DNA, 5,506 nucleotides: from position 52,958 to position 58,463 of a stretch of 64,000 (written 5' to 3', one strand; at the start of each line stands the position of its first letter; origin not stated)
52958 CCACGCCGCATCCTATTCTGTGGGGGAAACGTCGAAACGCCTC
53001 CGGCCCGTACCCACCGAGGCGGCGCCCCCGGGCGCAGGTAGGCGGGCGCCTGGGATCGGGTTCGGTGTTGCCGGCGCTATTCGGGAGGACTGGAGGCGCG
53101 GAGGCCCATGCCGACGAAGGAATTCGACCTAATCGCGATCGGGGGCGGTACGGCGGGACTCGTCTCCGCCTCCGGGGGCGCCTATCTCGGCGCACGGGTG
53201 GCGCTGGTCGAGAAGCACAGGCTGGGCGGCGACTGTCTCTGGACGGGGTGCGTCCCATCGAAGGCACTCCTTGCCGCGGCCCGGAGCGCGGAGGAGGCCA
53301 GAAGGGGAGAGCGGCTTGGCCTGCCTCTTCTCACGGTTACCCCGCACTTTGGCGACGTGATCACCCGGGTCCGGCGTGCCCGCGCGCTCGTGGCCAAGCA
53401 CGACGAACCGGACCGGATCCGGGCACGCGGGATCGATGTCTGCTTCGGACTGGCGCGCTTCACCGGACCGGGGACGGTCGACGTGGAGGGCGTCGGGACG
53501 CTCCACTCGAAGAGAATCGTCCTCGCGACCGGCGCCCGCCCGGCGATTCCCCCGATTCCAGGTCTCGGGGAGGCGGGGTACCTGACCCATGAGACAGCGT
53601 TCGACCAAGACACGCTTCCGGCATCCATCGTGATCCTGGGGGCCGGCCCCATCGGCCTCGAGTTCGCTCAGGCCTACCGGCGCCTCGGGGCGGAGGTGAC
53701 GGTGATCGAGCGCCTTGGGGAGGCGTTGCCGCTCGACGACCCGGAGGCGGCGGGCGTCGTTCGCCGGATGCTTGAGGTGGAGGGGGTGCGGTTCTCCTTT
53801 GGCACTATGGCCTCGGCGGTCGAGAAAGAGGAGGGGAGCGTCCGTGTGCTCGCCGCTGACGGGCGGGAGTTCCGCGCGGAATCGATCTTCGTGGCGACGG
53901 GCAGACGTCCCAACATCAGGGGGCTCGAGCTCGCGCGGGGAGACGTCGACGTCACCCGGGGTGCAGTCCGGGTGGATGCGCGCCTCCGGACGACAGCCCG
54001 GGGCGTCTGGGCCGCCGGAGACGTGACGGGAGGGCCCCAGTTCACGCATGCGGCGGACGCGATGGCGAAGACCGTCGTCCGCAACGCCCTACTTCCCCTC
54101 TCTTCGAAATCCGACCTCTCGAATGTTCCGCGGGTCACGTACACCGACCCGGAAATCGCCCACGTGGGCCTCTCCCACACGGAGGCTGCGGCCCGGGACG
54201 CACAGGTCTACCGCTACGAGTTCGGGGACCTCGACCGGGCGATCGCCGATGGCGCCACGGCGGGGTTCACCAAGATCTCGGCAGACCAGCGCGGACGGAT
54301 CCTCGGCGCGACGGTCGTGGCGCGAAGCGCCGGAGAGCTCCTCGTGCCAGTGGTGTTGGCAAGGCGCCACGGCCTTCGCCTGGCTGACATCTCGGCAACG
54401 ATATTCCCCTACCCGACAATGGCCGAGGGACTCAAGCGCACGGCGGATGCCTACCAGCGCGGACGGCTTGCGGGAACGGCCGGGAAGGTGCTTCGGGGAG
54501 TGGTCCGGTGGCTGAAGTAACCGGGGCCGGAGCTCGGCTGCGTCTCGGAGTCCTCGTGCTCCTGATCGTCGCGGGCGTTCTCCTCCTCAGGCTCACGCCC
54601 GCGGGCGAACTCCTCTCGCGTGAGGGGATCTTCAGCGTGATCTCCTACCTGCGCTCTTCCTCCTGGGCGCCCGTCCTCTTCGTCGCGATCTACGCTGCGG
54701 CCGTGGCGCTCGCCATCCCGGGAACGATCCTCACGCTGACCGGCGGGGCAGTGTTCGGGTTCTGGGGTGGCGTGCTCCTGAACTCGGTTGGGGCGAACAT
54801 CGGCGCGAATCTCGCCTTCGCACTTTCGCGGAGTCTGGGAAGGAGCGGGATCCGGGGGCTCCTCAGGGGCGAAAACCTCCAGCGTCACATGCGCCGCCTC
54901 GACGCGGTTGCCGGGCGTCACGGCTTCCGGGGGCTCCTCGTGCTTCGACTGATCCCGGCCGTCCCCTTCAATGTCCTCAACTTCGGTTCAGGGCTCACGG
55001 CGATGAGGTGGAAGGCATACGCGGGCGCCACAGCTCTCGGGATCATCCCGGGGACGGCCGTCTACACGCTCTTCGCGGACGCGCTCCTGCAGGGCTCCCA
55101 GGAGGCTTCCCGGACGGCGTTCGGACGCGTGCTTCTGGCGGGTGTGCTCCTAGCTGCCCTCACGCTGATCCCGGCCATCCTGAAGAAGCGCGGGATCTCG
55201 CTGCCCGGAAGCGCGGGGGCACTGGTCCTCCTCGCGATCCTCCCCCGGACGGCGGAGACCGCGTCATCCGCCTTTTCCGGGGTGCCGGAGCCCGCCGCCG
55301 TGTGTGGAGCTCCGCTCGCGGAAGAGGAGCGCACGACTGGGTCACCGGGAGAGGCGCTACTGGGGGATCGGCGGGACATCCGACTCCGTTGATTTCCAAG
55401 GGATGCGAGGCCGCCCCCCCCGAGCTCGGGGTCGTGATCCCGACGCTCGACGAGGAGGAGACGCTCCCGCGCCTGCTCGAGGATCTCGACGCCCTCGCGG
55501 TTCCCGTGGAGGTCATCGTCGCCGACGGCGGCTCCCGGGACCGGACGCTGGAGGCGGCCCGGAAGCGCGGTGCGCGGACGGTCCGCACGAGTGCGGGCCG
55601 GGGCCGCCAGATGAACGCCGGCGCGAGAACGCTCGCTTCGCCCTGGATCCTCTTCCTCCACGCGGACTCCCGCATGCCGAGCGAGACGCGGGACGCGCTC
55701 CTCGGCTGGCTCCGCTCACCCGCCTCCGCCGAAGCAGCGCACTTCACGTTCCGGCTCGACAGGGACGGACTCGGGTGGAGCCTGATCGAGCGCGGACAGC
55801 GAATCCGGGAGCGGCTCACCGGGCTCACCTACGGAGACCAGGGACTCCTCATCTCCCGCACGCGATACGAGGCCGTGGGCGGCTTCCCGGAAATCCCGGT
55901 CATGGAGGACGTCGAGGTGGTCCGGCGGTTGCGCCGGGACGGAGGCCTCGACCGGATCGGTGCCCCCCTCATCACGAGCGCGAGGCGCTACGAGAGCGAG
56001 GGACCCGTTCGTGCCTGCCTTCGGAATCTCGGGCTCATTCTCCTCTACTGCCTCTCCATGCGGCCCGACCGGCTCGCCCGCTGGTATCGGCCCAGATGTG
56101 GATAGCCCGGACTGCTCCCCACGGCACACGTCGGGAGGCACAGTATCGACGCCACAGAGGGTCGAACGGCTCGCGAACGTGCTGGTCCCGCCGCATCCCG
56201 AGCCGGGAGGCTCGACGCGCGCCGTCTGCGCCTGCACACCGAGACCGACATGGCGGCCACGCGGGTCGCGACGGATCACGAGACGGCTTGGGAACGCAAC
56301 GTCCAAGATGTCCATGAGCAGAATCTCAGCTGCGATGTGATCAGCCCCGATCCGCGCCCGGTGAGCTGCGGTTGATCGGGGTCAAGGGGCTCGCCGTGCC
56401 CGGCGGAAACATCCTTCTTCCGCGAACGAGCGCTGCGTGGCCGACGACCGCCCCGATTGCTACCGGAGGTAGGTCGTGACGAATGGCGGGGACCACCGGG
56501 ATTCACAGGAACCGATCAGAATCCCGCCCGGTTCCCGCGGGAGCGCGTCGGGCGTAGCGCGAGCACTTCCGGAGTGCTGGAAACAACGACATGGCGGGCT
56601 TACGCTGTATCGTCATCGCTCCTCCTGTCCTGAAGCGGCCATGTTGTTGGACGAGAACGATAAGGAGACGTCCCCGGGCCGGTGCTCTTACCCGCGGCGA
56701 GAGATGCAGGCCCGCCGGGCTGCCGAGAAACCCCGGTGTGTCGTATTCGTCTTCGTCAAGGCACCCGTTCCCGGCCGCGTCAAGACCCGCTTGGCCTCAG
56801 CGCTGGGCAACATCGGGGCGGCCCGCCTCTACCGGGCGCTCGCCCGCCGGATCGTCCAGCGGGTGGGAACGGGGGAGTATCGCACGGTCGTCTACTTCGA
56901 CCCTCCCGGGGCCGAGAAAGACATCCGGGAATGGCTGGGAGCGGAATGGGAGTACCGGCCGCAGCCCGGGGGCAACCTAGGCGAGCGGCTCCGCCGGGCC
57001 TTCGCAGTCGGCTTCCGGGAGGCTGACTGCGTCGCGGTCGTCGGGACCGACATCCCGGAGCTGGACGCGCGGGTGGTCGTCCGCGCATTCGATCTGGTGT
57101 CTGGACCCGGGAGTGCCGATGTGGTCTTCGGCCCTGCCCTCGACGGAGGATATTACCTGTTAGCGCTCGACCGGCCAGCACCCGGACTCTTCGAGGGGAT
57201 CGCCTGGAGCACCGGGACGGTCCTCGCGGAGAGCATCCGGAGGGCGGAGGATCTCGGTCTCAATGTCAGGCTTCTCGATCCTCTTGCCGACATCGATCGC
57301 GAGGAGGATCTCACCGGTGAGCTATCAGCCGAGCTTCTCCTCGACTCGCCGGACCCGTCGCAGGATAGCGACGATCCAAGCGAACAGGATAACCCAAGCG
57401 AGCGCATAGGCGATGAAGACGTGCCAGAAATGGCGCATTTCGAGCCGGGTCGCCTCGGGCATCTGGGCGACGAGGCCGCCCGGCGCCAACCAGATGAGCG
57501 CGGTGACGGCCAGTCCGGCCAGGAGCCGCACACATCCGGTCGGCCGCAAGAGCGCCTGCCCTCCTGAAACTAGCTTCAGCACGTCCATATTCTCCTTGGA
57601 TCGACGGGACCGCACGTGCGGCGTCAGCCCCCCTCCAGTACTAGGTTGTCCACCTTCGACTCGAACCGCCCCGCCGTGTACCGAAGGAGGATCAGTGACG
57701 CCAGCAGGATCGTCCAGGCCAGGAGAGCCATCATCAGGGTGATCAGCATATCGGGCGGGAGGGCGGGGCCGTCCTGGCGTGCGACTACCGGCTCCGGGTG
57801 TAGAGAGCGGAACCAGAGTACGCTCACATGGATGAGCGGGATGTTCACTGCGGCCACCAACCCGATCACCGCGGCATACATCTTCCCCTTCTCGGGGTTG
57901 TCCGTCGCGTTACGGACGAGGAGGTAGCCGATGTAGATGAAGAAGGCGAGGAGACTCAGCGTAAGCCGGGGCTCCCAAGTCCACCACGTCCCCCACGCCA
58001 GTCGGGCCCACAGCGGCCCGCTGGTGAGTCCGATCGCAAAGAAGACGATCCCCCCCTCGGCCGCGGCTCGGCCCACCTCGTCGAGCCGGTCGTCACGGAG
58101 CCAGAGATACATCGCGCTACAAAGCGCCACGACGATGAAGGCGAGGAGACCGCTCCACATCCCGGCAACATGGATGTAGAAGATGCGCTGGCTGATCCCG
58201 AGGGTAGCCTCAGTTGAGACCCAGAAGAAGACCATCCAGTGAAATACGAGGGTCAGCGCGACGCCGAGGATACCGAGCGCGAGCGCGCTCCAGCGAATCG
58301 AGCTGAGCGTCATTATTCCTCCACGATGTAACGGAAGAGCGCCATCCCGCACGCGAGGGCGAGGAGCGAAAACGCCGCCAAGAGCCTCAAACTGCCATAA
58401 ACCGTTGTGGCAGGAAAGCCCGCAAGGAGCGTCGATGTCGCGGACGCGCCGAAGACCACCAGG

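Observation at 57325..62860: Variant System I cytochrome c maturation cluster: CcmE with Cys instead of the heme-binding His, order ccmE-F-X-A-B-C-D, no ccmG/ccmH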

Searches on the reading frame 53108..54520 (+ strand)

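Call 69: search_protein_families(library=pfam, proteins=[window:53108-54520:+], max_evalue=0.001)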
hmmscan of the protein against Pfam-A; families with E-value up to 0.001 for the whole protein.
window:53108-54520:+ (470 aa): 10 families
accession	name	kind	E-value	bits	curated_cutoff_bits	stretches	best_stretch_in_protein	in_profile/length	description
PF07992.20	Pyr_redox_2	-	1.8e-63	215.2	26.1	1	7-320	2-291/291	Pyridine nucleotide-disulphide oxidoreductase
PF02852.28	Pyr_redox_dim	-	8.5e-24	84.3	25.3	1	340-444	1-108/110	Pyridine nucleotide-disulphide oxidoreductase, dimerisation domain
PF00070.33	Pyr_redox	-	7.4e-19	68.5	22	1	173-247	1-77/82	Pyridine nucleotide-disulphide oxidoreductase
PF13738.12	Pyr_redox_3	-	2.8e-09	37.1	30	1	130-281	121-282/305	Pyridine nucleotide-disulphide oxidoreductase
PF03486.20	HI0933_like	-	5.6e-08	33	50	0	7-38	2-33/244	HI0933-like protein Rossmann domain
PF01262.27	AlaDh_PNT_C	-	1.7e-06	28.1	23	0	170-202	27-59/214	Alanine dehydrogenase/PNT, C-terminal domain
PF01494.25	FAD_binding_3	-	4.6e-06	26.5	22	1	173-224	3-52/349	FAD binding domain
PF01134.28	GIDA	-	1.1e-05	25.2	22.1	1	7-65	1-57/391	Glucose inhibited division protein A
PF13450.12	NAD_binding_8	-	2.5e-05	24.9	21.9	0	176-202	1-27/68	NAD(P)-binding Rossmann-like domain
PF12831.13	FAD_oxidored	-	2.8e-05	24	27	0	7-41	1-36/416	FAD dependent oxidoreductase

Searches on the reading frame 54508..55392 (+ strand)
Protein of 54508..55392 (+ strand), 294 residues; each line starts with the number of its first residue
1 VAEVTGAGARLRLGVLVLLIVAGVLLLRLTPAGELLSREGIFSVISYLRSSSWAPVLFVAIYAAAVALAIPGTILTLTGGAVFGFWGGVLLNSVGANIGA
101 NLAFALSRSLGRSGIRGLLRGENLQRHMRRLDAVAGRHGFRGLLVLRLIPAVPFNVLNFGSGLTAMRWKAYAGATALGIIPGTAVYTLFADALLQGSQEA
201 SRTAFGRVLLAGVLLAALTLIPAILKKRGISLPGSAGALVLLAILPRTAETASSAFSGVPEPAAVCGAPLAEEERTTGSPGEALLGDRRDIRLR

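Call 69: search_protein_families(library=pfam, proteins=[window:54508-55392:+], max_evalue=0.001)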
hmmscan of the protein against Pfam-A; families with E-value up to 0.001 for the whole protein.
window:54508-55392:+ (294 aa): 1 family
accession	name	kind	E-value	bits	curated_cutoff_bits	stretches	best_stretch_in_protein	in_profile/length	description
PF09335.16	VTT_dom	-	3.5e-28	99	33.9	1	70-189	1-120/123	VTT domain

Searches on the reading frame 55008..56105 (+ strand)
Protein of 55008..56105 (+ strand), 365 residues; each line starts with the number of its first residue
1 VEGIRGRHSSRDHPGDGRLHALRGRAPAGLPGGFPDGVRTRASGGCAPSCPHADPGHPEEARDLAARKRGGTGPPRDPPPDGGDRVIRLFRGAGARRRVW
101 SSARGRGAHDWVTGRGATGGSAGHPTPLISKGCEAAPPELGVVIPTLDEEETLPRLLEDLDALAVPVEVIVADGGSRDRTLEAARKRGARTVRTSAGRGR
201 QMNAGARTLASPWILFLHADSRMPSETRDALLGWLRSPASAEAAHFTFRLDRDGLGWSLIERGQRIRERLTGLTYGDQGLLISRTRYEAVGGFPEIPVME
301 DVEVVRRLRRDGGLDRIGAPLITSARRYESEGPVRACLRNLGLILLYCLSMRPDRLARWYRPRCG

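Call 69: search_protein_families(library=pfam, proteins=[window:55008-56105:+], max_evalue=0.001)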
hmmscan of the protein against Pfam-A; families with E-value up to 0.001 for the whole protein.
window:55008-56105:+ (365 aa): 2 families
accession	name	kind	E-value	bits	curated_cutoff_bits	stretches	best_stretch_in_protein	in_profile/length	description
PF00535.33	Glycos_transf_2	-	8.9e-14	52.2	23.3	1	142-259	2-128/168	Glycosyl transferase family 2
PF13641.12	Glyco_tranf_2_3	-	0.00019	22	27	0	138-221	2-97/230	Glycosyltransferase like family 2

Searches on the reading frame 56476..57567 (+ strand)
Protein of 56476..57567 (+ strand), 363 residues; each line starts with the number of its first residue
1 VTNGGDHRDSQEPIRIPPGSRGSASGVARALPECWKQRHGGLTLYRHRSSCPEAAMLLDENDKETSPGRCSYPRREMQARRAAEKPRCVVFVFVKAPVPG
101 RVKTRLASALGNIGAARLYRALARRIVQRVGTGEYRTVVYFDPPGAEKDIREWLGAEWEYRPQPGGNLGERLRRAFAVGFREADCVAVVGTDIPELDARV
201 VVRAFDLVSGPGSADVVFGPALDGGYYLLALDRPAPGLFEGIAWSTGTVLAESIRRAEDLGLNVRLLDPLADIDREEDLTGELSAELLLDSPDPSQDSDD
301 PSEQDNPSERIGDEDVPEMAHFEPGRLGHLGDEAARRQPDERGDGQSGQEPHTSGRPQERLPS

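Call 69: search_protein_families(library=pfam, proteins=[window:56476-57567:+], max_evalue=0.001)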
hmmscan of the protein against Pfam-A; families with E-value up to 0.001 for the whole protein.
window:56476-57567:+ (363 aa): 2 families
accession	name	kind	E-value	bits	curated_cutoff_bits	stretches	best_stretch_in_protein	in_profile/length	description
PF09837.15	DUF2064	-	5.4e-29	100.9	25.8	1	132-246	8-120/120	Uncharacterized protein conserved in bacteria (DUF2064)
PF01983.22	CofC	-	0.00021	21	22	1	172-280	79-180/217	Guanylyl transferase CofC like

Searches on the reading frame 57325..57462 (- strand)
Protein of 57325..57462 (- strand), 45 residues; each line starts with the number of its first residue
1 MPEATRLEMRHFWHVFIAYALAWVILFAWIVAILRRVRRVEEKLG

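Call 16: search_protein_families(library=pfam, proteins=[window:57325-57462:-], max_evalue=10)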
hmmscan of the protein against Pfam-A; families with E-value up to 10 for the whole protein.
window:57325-57462:- (45 aa): 1 family
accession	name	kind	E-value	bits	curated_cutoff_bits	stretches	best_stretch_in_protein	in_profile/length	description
PF04744.17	Monooxygenase_B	-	0.65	9.6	22.7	1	4-42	149-188/380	Monooxygenase subunit B protein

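Call 17: search_protein_families(library=ncbifam, proteins=[window:57325-57462:-], max_evalue=10)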
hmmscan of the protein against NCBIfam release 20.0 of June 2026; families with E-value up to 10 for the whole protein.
window:57325-57462:- (45 aa): 3 families
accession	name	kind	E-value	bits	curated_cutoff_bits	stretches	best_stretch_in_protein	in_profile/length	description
TIGR04391.1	CcmD_alt_fam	subfamily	0.0043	17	24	1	15-44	3-32/36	CcmD family protein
TIGR03141.1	cytochro_ccmD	equivalog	0.023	14.8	25.95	1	15-44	10-39/47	heme exporter protein CcmD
NF041640.1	AmoB_BACT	equivalog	0.083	11.7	336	1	5-43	179-218/410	bacterial ammonia monooxygenase, subunit AmoB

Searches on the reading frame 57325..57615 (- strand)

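Call 4: search_protein_families(library=pfam, proteins=[window:57325-57615:-], max_evalue=0.01)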
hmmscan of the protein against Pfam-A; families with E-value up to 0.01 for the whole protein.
window:57325-57615:- (96 aa): 0 families

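Call 5: search_protein_families(library=ncbifam, proteins=[window:57325-57615:-], max_evalue=0.01)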
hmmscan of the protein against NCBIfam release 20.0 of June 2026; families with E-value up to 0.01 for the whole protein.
window:57325-57615:- (96 aa): 0 families

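Call 16: search_protein_families(library=pfam, proteins=[window:57325-57588:-], max_evalue=10)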
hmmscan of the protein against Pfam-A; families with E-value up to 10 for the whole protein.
window:57325-57588:- (87 aa): 0 families

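Call 17: search_protein_families(library=ncbifam, proteins=[window:57325-57588:-], max_evalue=10)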
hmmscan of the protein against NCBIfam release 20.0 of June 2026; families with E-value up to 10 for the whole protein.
window:57325-57588:- (87 aa): 4 families
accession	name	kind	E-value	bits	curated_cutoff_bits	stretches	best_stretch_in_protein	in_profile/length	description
TIGR04391.1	CcmD_alt_fam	subfamily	0.027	14.5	24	1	57-86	3-32/36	CcmD family protein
NF033218.1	anchor_AmaP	equivalog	0.085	12.6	55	1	22-81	16-74/166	alkaline shock response membrane anchor protein AmaP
NF041640.1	AmoB_BACT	equivalog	0.13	11.1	336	1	45-85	177-218/410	bacterial ammonia monooxygenase, subunit AmoB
TIGR03141.1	cytochro_ccmD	equivalog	4.9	7.3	25.95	1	57-85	10-38/47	heme exporter protein CcmD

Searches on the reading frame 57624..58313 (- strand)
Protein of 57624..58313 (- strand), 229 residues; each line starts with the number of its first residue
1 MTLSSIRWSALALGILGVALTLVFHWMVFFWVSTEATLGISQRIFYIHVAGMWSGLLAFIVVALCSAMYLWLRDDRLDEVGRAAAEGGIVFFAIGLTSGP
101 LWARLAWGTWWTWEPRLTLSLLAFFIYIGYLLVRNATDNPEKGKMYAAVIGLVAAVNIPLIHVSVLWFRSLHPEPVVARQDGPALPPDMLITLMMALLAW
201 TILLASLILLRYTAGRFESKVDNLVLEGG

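Call 4: search_protein_families(library=pfam, proteins=[window:57624-58313:-], max_evalue=0.01)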
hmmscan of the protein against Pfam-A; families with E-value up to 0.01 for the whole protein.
window:57624-58313:- (229 aa): 1 family
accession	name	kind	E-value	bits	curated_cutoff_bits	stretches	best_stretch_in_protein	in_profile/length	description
PF01578.25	Cytochrom_C_asm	-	1.3e-23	84.2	29.9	1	14-171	32-211/212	Cytochrome C assembly protein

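Call 5: search_protein_families(library=ncbifam, proteins=[window:57624-58313:-], max_evalue=0.01)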
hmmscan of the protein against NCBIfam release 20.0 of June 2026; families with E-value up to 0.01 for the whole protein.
window:57624-58313:- (229 aa): 2 families
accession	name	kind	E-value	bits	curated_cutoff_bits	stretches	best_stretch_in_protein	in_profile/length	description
TIGR01191.1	ccmC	subfamily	3.6e-39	134.6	186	1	37-212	5-180/184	heme ABC transporter permease CcmC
TIGR03144.1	cytochr_II_ccsB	equivalog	7e-14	52.1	187.6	1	76-164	155-242/252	c-type cytochrome biogenesis protein CcsB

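Call 53: search_solved_structures(query=window:57624-58313:-, max_evalue=0.001, show_alignments=1)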
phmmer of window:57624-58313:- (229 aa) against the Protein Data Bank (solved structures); distinct sequences matched with E-value up to 0.001: 1.
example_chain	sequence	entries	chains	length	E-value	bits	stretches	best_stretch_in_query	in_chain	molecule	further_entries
7f02_C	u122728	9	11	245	6.1e-21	78.2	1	9-212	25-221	Heme exporter protein C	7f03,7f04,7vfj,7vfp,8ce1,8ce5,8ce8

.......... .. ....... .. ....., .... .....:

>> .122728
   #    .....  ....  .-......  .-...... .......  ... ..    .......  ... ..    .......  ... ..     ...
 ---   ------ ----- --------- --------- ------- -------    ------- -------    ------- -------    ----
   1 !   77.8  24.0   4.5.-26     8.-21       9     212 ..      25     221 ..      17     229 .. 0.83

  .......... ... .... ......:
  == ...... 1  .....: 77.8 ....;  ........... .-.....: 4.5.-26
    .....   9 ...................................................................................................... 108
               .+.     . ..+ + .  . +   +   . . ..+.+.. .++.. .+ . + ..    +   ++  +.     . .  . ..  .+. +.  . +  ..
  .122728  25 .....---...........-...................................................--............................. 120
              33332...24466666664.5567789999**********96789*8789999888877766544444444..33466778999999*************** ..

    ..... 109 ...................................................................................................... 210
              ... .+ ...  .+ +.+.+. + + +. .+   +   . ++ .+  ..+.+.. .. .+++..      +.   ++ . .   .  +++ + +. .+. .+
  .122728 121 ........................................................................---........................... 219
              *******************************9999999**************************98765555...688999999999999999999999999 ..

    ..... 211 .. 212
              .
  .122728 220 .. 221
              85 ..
